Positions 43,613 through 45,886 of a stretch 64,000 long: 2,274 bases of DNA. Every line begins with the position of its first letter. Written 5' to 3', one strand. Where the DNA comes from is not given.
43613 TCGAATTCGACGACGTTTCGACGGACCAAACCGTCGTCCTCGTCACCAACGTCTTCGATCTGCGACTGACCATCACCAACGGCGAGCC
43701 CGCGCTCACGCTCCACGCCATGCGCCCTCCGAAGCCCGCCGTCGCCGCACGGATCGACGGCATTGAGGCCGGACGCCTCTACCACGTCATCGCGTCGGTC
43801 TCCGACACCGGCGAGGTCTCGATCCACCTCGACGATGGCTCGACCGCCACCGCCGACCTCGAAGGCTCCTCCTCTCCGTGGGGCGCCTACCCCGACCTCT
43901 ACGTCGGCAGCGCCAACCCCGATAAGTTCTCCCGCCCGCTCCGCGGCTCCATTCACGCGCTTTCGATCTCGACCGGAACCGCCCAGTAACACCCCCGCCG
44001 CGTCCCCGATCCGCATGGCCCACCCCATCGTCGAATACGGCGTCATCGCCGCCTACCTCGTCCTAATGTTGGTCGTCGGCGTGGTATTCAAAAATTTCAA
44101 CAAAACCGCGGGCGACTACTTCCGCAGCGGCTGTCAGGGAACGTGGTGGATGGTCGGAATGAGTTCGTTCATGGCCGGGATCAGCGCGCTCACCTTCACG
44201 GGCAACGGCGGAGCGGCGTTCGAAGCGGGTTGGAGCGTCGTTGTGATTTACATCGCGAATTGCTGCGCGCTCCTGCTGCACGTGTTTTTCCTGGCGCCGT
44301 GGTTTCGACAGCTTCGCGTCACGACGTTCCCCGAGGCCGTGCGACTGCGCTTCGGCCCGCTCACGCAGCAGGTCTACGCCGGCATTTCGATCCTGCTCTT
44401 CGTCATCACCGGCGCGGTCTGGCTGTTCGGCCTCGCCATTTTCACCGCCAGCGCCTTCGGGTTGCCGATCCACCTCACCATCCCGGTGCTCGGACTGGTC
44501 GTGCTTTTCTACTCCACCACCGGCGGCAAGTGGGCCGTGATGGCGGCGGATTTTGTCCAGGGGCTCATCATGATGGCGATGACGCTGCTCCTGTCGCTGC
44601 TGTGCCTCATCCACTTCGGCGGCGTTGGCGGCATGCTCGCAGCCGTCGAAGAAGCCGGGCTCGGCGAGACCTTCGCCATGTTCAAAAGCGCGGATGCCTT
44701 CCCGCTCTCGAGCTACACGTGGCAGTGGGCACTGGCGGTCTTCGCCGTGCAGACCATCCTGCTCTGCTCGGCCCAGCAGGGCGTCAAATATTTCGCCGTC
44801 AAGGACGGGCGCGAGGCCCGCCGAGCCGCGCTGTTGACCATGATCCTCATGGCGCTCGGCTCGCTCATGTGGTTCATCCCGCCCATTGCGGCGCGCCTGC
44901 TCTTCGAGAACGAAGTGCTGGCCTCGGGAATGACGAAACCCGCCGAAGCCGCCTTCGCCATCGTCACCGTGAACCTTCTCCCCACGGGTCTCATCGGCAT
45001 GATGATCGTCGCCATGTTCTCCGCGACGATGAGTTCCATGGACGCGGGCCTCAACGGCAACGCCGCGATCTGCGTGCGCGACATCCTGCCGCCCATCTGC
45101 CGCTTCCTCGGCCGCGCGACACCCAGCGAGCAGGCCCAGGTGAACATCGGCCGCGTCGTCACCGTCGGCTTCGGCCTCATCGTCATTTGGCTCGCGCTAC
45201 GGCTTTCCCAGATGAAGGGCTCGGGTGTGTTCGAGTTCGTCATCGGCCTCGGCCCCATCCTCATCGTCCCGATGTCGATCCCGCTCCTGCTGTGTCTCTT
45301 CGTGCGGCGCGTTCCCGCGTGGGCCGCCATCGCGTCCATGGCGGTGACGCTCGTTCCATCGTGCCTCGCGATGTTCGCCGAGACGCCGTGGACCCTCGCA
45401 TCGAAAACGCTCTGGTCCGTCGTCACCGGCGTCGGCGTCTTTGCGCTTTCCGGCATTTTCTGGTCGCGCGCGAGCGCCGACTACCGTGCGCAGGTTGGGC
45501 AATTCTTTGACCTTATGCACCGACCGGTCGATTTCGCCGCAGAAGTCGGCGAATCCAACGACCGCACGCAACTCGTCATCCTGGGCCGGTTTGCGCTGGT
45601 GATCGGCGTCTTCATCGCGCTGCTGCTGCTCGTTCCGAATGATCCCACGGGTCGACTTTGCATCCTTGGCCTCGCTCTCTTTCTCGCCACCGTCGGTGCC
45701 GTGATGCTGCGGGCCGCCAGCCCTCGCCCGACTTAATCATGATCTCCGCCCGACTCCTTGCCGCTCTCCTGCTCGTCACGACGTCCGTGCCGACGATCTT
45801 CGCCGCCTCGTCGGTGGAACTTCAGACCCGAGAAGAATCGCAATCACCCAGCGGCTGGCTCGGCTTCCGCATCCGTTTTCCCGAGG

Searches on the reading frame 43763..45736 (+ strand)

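Call 54: search_protein_families(library=pfam, proteins=[window:43763-45736:+], max_evalue=0.00001)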
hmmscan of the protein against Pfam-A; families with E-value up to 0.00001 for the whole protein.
window:43763-45736:+ (657 aa): 1 family
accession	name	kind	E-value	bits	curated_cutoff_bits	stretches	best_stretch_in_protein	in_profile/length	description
PF00474.23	SSF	-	4.2e-39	135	22.8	1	119-527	1-404/406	Sodium:solute symporter family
